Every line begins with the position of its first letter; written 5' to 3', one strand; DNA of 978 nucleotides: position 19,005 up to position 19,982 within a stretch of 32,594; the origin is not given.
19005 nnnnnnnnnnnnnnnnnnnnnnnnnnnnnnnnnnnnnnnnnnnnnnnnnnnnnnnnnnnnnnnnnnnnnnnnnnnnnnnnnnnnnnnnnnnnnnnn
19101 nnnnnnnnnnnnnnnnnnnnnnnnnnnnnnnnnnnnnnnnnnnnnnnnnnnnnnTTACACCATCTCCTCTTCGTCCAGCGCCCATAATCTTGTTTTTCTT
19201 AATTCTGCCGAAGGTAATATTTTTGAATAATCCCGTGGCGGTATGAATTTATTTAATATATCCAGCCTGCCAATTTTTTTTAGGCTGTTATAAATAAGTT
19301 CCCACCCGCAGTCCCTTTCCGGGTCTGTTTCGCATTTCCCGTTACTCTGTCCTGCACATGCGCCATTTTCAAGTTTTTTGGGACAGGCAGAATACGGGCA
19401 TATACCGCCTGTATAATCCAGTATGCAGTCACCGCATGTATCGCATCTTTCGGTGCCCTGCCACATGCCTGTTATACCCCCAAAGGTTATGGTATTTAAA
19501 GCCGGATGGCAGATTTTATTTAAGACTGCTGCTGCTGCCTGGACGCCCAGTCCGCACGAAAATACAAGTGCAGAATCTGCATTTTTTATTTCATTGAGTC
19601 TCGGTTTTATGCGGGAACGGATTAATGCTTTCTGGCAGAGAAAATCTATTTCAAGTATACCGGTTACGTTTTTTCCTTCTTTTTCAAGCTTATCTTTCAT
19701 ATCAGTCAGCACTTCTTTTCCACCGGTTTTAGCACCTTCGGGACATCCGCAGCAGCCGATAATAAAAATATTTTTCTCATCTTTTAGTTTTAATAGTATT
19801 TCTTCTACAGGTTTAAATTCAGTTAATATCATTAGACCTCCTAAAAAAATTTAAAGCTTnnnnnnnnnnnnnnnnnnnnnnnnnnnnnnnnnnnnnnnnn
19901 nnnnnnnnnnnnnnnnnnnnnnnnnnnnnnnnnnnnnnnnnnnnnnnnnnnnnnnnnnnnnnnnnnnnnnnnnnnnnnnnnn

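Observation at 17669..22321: Five-gene operon embedding MetV/MetF methylene-THF reductase inside a cytoplasmic [NiFe] hydrogenase unit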

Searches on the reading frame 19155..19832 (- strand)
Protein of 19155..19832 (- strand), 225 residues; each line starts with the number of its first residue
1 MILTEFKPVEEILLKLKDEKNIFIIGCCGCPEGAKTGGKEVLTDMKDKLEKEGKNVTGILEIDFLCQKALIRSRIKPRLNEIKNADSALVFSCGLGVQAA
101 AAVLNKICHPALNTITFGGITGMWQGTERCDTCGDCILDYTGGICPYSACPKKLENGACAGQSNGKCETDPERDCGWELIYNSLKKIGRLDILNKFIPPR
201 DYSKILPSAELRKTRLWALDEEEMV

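Call 3: search_protein_families(library=pfam, proteins=[window:19155-19832:-])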
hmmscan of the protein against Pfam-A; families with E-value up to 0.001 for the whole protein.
window:19155-19832:- (225 aa): 1 family
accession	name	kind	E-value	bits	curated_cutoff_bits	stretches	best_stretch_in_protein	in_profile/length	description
PF12225.13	DUF5981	-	6.7e-32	109.5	23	1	110-203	2-95/95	Methylene-tetrahydrofolate reductase C terminal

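Call 4: search_protein_families(library=ncbifam, proteins=[window:19155-19832:-])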
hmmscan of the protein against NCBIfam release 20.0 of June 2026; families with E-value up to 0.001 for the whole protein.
window:19155-19832:- (225 aa): 0 families

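Call 29: search_solved_structures(query=window:19155-19832:-, max_evalue=1, show_alignments=2)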
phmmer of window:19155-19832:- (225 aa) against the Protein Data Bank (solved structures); distinct sequences matched with E-value up to 1: 0.

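Call 56: find_homologous_proteins(query=window:19155-19832:-, max_evalue=1e-10)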
Query window:19155-19832:- (225 aa): 622 proteins with E <= 1e-10 among 813 candidates; the best 120 are listed.
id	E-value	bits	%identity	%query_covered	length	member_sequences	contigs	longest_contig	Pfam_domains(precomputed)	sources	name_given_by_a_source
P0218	2.5e-144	497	96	100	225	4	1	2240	PF12225.14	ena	-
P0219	2.7e-139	480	93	100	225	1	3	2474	PF12225.14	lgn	-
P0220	4.4e-135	467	87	100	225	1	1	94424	PF12225.14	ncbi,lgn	-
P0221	1.2e-132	459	87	100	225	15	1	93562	PF12225.14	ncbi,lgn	-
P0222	2.9e-131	454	86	100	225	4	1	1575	PF12225.14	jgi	jgi:hypothetical protein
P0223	2.8e-129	448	85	100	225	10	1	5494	PF12225.14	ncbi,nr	ncbi:MAG: methylenetetrahydrofolate reductase C-terminal domain-containing protein [Actinomycetota b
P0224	2.3e-128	445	85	100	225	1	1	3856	PF12225.14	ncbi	-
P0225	1.1e-127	442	84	100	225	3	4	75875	PF12225.14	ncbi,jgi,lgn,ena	ncbi:MAG TPA: methylenetetrahydrofolate reductase C-terminal domain-containing protein [Candidatus H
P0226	1.3e-126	439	83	100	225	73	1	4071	PF12225.14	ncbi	-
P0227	8.7e-126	436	82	100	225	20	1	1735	PF12225.14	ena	-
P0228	1.6e-123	429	79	99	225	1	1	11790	PF12225.14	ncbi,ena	-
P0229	2.1e-122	425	78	99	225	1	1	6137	PF12225.14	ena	-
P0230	2.7e-122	425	81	100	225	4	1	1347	PF12225.14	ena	-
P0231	4.1e-122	424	81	99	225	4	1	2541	PF12225.14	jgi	-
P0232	4.0e-120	418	77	99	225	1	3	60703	PF12225.14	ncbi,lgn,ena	-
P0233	5.2e-120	417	79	100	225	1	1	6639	PF12225.14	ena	-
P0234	3.1e-119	415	78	99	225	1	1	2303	PF12225.14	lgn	-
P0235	7.4e-119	414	78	100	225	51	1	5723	PF12225.14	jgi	-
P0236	7.9e-119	413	78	99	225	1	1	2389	PF12225.14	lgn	-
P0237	8.3e-119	413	78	100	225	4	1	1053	PF12225.14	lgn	-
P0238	1.8e-118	412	78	99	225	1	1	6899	PF12225.14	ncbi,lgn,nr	ncbi:MAG: methylenetetrahydrofolate reductase C-terminal domain-containing protein [Actinobacteria b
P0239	1.8e-118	412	78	100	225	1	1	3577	PF12225.14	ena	-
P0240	3.1e-118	412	77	99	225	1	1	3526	PF12225.14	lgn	-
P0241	8.4e-118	410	76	100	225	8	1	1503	PF12225.14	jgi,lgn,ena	-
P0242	9.7e-118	410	77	99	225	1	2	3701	PF12225.14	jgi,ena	-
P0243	2.2e-117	409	76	100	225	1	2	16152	PF12225.14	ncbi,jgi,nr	ncbi:MAG: 5,10-methylenetetrahydrofolate reductase [Actinobacteria bacterium]|nr:5,10-methylenetetra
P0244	4.0e-117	408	77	99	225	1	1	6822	PF12225.14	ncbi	ncbi:MAG: methylenetetrahydrofolate reductase C-terminal domain-containing protein [Candidatus Humim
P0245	4.4e-117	408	75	100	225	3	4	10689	PF12225.14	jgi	-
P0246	7.1e-117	407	77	99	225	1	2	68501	PF12225.14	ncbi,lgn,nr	ncbi:MAG: methylenetetrahydrofolate reductase C-terminal domain-containing protein [Actinobacteria b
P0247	7.9e-117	407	77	100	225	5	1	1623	PF12225.14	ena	-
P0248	2.8e-116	405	76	100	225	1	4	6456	PF12225.14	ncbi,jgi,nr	ncbi:MAG: 5,10-methylenetetrahydrofolate reductase [Actinobacteria bacterium]|nr:5,10-methylenetetra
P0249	3.4e-116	405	77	99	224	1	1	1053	PF12225.14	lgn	-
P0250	8.0e-116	404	76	99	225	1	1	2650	PF12225.14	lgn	-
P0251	1.0e-115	403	74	100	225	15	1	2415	PF12225.14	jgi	-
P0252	3.1e-115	402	77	99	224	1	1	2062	PF12225.14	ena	-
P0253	1.5e-114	399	77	99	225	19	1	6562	PF12225.14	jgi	-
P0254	1.5e-113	396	75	100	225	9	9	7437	PF12225.14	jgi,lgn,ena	jgi:hypothetical protein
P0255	5.5e-113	394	76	99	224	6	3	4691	PF12225.14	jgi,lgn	jgi:hypothetical protein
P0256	1.4e-111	390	74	100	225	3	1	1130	PF12225.14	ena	-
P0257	1.5e-111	390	73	100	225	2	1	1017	PF12225.14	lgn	-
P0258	3.2e-110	385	74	99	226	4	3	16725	PF12225.14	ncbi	-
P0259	1.1e-109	383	73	99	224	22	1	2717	PF12225.14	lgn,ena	-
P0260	1.6e-109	383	75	98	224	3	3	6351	PF12225.14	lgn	-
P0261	9.3e-109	380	73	99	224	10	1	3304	PF12225.14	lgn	-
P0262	1.8e-108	380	73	99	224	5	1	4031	PF12225.14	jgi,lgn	-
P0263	3.3e-108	379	72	99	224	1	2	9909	PF12225.14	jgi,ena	-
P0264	1.4e-107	377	74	99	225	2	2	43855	PF12225.14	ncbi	ncbi:MAG: methylenetetrahydrofolate reductase C-terminal domain-containing protein [Candidatus Humim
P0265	6.7e-107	374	71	99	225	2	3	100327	PF12225.14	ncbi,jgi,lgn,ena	-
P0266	2.1e-106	373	71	99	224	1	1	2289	PF12225.14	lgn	-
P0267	3.5e-106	372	72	100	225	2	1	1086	PF12225.14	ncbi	-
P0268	4.6e-105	368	72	99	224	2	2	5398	PF12225.14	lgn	-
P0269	4.3e-104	365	71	99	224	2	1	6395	PF12225.14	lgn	-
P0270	1.9e-102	360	70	99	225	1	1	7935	PF12225.14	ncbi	-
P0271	8.0e-101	355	68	100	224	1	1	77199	PF12225.14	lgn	-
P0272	7.6e-99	348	73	89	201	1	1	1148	PF12225.14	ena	-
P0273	1.6e-93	331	72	88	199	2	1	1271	PF12225.14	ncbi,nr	ncbi:MAG: methylenetetrahydrofolate reductase C-terminal domain-containing protein, partial [Actinob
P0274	2.9e-86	307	59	100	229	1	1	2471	PF12225.14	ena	-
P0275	1.6e-85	304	57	100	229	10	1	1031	PF12225.14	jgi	-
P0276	5.5e-85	303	58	100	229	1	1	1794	PF12225.14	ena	-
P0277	1.6e-84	301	58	100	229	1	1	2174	PF12225.14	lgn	-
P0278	1.7e-84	301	58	100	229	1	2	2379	PF12225.14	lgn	-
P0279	2.1e-84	301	58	100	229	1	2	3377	PF12225.14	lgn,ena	-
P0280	2.2e-84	301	58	100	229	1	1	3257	PF12225.14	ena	-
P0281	2.4e-84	301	57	100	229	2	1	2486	PF12225.14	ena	-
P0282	2.6e-84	300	57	98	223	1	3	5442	PF12225.14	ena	-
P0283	2.8e-84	300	58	97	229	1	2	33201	PF12225.14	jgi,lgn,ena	jgi:hypothetical protein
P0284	2.9e-84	300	58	100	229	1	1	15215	PF12225.14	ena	-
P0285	3.2e-84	300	59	100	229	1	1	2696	PF12225.14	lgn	-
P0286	3.4e-84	300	58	100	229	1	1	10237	PF12225.14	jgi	-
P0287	3.7e-84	300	57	100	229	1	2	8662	PF12225.14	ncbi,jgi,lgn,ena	-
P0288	3.9e-84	300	57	100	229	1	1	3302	PF12225.14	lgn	-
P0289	4.1e-84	300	57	98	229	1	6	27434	PF12225.14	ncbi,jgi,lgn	-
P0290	4.4e-84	300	57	98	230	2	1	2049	PF12225.14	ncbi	-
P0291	4.9e-84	300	58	100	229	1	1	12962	PF12225.14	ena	-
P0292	5.0e-84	300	58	100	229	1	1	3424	PF12225.14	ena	-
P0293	5.5e-84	299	57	100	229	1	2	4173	PF12225.14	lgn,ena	-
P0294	6.3e-84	299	58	100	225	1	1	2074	PF12225.14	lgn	-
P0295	6.9e-84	299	55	98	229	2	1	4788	PF12225.14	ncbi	ncbi:MAG: methylenetetrahydrofolate reductase C-terminal domain-containing protein [Chloroflexota ba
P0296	7.1e-84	299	58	100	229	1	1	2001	PF12225.14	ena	-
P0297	1.0e-83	299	55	98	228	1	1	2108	PF12225.14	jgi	jgi:hypothetical protein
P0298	1.2e-83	298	58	100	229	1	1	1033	PF12225.14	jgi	-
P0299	1.3e-83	298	55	98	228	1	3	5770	PF12225.14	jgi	jgi:hypothetical protein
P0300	1.3e-83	298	57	100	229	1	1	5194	PF12225.14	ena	-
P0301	1.5e-83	298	58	98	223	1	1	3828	PF12225.14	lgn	-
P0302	1.6e-83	298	58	97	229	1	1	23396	PF12225.14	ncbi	-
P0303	2.4e-83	297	57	99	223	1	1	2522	PF12225.14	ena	-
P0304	2.6e-83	297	57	98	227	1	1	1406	PF12225.14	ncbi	-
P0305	2.7e-83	297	57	99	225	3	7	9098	PF12225.14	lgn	-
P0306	2.9e-83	297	58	99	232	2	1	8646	PF12225.14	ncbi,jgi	-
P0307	3.3e-83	297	56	100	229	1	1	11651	PF12225.14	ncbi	ncbi:methylenetetrahydrofolate reductase C-terminal domain-containing protein [Chloroflexota bacteri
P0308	8.5e-83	296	57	100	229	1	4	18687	PF12225.14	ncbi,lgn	ncbi:MAG: methylenetetrahydrofolate reductase C-terminal domain-containing protein [Dehalococcoidia 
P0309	9.9e-83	295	57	100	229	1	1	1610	PF12225.14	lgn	-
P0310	2.9e-82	294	58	98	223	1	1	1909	PF12225.14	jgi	jgi:hypothetical protein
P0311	5.6e-82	293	57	99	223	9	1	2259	PF12225.14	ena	-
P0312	7.0e-82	293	56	99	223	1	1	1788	PF12225.14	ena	-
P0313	7.4e-82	292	57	100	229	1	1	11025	PF12225.14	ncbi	-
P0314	7.8e-82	292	56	98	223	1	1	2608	PF12225.14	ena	-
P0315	8.0e-82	292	57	98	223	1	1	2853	PF12225.14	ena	-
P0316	8.9e-82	292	56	98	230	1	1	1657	PF12225.14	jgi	-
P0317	9.7e-82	292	56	99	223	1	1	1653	PF12225.14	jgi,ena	-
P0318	9.8e-82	292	57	98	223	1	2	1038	PF12225.14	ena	-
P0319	1.0e-81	292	57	98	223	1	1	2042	PF12225.14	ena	-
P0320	1.5e-81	292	58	98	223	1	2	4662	PF12225.14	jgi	jgi:hypothetical protein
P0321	1.5e-81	291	58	98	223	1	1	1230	PF12225.14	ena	-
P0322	1.9e-81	291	56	100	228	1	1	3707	PF12225.14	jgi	-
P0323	2.0e-81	291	58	98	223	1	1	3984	PF12225.14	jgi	jgi:hypothetical protein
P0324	2.3e-81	291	56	98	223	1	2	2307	PF12225.14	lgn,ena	-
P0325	3.2e-81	290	57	98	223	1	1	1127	PF12225.14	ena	-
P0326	3.2e-81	290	55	100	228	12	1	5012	PF12225.14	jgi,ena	-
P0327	3.5e-81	290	56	98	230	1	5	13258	PF12225.14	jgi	jgi:hypothetical protein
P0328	3.5e-81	290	56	98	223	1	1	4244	PF12225.14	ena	-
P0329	3.6e-81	290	56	98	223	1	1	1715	PF12225.14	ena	-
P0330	3.8e-81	290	57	99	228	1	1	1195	PF12225.14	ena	-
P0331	4.6e-81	290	57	98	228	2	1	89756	PF12225.14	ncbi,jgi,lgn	-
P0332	5.7e-81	290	57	99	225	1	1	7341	PF12225.14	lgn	-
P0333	6.4e-81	289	56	98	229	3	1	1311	PF12225.14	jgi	-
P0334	7.0e-81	289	55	99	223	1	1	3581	PF12225.14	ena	-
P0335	8.6e-81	289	56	99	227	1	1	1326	PF12225.14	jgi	jgi:hypothetical protein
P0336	8.7e-81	289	56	98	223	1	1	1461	PF12225.14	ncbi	-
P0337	1.2e-80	288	55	99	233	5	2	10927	PF12225.14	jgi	jgi:hypothetical protein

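Call 57: find_encoding_contigs(protein=P0331, flank=6000, max_places=1)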
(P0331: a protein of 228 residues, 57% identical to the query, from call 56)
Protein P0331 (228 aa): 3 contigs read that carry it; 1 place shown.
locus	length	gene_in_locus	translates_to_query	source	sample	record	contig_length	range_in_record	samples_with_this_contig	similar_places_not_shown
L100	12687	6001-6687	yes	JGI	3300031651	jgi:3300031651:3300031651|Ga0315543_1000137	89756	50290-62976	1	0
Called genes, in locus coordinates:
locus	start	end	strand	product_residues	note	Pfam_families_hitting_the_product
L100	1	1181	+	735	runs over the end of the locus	PF18537:CODH_A_N, PF03598:CdhC, PF19436:ACS_CODH_B_C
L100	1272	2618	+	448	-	PF04060:FeS, PF03599:CdhD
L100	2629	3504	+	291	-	PF00809:Pterin_bind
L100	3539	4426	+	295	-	PF01058:Oxidored_q6, PF14720:NiFe_hyd_SSU_C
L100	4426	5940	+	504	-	PF27537:HoxH, PF00374:NiFeSe_Hases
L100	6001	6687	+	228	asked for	PF12225:DUF5981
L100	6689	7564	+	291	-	PF02219:MTHFR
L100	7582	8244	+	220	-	PF12654:DUF3786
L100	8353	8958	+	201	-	PF12804:NTP_transf_3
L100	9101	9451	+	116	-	PF00072:Response_reg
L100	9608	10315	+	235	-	PF02683:DsbD_TM, PF13386:DsbD_2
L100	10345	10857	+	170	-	PF08534:Redoxin, PF00255:GSHPx (faint), PF00578:AhpC-TSA, PF00085:Thioredoxin, PF13098:Thioredoxin_2, PF13905:Thioredoxin_8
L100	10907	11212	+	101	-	-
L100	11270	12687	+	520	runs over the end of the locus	PF01039:Carboxyl_trans, PF03255:ACCA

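Call 58: find_encoding_contigs(protein=P0308, flank=6000, max_places=1)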
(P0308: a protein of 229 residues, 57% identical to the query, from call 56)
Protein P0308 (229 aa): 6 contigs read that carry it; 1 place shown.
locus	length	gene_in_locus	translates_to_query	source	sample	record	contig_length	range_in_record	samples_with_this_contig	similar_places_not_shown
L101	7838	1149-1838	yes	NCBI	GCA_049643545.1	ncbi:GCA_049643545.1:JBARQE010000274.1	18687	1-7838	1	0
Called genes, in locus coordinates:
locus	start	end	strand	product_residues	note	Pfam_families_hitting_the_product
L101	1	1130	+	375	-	PF00374:NiFeSe_Hases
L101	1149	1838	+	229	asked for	PF12225:DUF5981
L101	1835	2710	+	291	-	PF02219:MTHFR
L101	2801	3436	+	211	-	PF12654:DUF3786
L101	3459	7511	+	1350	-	PF13510:Fer2_4, PF14691:Fer4_20, PF01946:Thi4, PF07992:Pyr_redox_2, PF13450:NAD_binding_8, PF04879:Molybdop_Fe4S4, PF00384:Molybdopterin, PF01568:Molydop_binding, +6 more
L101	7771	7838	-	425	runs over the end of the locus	PF00202:Aminotran_3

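Call 59: find_encoding_contigs(protein=P0283, flank=6000, max_places=1)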
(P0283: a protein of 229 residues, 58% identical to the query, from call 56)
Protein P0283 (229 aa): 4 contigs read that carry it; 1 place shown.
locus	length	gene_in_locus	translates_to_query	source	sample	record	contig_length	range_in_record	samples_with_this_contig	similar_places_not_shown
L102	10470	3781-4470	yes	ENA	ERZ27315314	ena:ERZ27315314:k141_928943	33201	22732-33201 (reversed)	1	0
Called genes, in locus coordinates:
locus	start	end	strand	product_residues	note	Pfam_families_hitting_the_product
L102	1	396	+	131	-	?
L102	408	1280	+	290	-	PF00809:Pterin_bind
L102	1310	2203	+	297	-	PF01058:Oxidored_q6, PF14720:NiFe_hyd_SSU_C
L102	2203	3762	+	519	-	PF27537:HoxH (weak), PF00374:NiFeSe_Hases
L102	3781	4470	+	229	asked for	PF12225:DUF5981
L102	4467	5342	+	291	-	PF02219:MTHFR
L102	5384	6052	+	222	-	PF12654:DUF3786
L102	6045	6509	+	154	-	PF01257:2Fe-2S_thioredx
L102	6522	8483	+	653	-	PF01512:Complex1_51K, PF10531:SLBB (weak), PF10589:NADH_4Fe-4S, PF00037:Fer4 (weak), PF12838:Fer4_7, PF13187:Fer4_9, PF13237:Fer4_10, PF14697:Fer4_21 (weak), +3 more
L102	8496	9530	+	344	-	PF13510:Fer2_4, PF00037:Fer4 (faint), PF12837:Fer4_6 (faint), PF10588:NADH-G_4Fe-4S_3, PF22117:Fer4_Nqo3, PF12838:Fer4_7, PF04879:Molybdop_Fe4S4, PF00384:Molybdopterin, +1 more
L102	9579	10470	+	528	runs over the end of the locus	PF00384:Molybdopterin, PF01568:Molydop_binding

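Call 68: predict_structure(alignment_id=A2)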
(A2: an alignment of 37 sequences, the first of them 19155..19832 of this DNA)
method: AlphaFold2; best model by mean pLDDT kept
length: 225 residues; sequences in the alignment: 37
mean_pLDDT: 73.0   pTM: 0.73
mean pLDDT of the five models: 73.0, 71.8, 70.0, 67.5, 66.4
residues with pLDDT >= 90: 74; 70-90: 62; 50-70: 37; < 50: 52
segments of 3 or more residues with pLDDT < 50: 117-136, 147-162, 204-207, 215-225
pLDDT, mean of each block of 10 residues (from residue 1): 78 92 94 88 96 97 89 94 97 87 91 59 36 51 56 40 57 72 85 67 51 48 34
secondary structure, 60 per line:
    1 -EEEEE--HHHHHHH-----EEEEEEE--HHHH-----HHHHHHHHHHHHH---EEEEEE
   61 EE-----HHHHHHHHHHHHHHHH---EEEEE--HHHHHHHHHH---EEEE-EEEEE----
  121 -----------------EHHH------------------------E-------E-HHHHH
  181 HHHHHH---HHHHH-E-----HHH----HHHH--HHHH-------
elements in order: E2-6 H9-15 E21-27 H30-33 H39-51 E55-62 H68-83 E87-91 H94-103 E107-110 E112-116 H176-186 H190-194 H209-212 H215-218

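Call 70: fold_search(model_id=the predicted structure, library=pdb)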
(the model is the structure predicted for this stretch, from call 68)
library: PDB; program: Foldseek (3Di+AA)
matches with E <= 10: 1372; with E <= 0.001: 0
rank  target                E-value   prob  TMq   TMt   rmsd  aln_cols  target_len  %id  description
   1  6c75_A                2.5e-03  1.00  0.33  0.21   3.4        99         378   14  Structure of Iron containing alcohol dehydrogenase from Thermococcus thioreducens in a monoclinic crystal form (released 2019-01-23)
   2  7mts_B                3.0e-03  1.00  0.34  0.11   3.3       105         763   11  CryoEM Structure of mGlu2 - Gi Complex (released 2021-07-07)
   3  8tao_A                3.4e-03  1.00  0.34  0.11   3.7       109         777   14  Quis and CDPPB bound active mGlu5 (released 2023-10-11)
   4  6n4y_D                3.8e-03  1.00  0.34  0.16   3.6       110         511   14  Metabotropic Glutamate Receptor 5 Extracellular Domain with Nb43 (released 2019-01-23)
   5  6vjm_A                3.8e-03  0.84  0.32  0.12  19.3       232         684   12  Human metabotropic GABA(B) receptor in its apo state (released 2020-06-10)
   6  4obb_A                4.4e-03  1.00  0.33  0.22   3.3       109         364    8  The crystal structure of a solute-binding protein from Anabaena variabilis ATCC 29413 in complex with (3S)-3-methyl-2- (released 2014-03-19)
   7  4nv3_A                6.0e-03  1.00  0.33  0.22   3.3       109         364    8  The crystal structure of a solute-binding protein (N280D mutant) from Anabaena variabilis ATCC 29413 in complex with v (released 2013-12-11)
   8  4zpj                  7.2e-03  1.00  0.32  0.21   4.2       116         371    9  ABC transporter substrate-binding protein from Sphaerobacter thermophilus (released 2015-05-20)
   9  6n51_B                7.2e-03  0.87  0.34  0.11  14.7       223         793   10  Metabotropic Glutamate Receptor 5 bound to L-quisqualate and Nb43 (released 2019-01-23)
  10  8szg_A                7.7e-03  0.72  0.32  0.11  16.1       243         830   11  Cryo-EM structure of cinacalcet-bound human calcium-sensing receptor CaSR-Gq complex in lipid nanodiscs (released 2024-02-07)
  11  3uk0                  9.3e-03  1.00  0.31  0.20   3.6       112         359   14  RPD_1889 protein, an extracellular ligand-binding receptor from Rhodopseudomonas palustris. (released 2011-11-23)
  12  4ru0_A                9.3e-03  0.98  0.25  0.14   4.0        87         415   17  The crystal structure of abc transporter permease from pseudomonas fluorescens group (released 2014-11-26)
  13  8jd2_2                9.3e-03  0.89  0.35  0.12  14.6       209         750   10  Cryo-EM structure of G protein-free mGlu2-mGlu3 heterodimer in Acc state (released 2023-06-21)
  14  7dd6_B                9.9e-03  0.82  0.33  0.11  14.5       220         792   11  Structure of Ca2+/L-Trp-bonnd Calcium-Sensing Receptor in active state (released 2021-06-16)
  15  6n51_A                1.1e-02  0.99  0.33  0.11   3.7       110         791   14  Metabotropic Glutamate Receptor 5 bound to L-quisqualate and Nb43 (released 2019-01-23)
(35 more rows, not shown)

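Call 71: search_solved_structures(query=A2, max_evalue=10, show_alignments=3)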
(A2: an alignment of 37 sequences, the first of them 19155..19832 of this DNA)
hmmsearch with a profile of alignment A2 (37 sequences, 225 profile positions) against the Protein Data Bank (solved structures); distinct sequences matched with E-value up to 10: 0.

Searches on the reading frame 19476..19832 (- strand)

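Call 72: search_protein_families(library=pfam, proteins=[window:19476-19832:-], max_evalue=10)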
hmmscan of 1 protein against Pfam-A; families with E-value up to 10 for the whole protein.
seq(119 aa): 1 family
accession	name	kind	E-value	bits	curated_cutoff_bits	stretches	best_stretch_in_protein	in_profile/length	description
PF15719.11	DUF4674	-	0.057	13.9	28.6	1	11-53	62-106/190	Domain of unknown function (DUF4674)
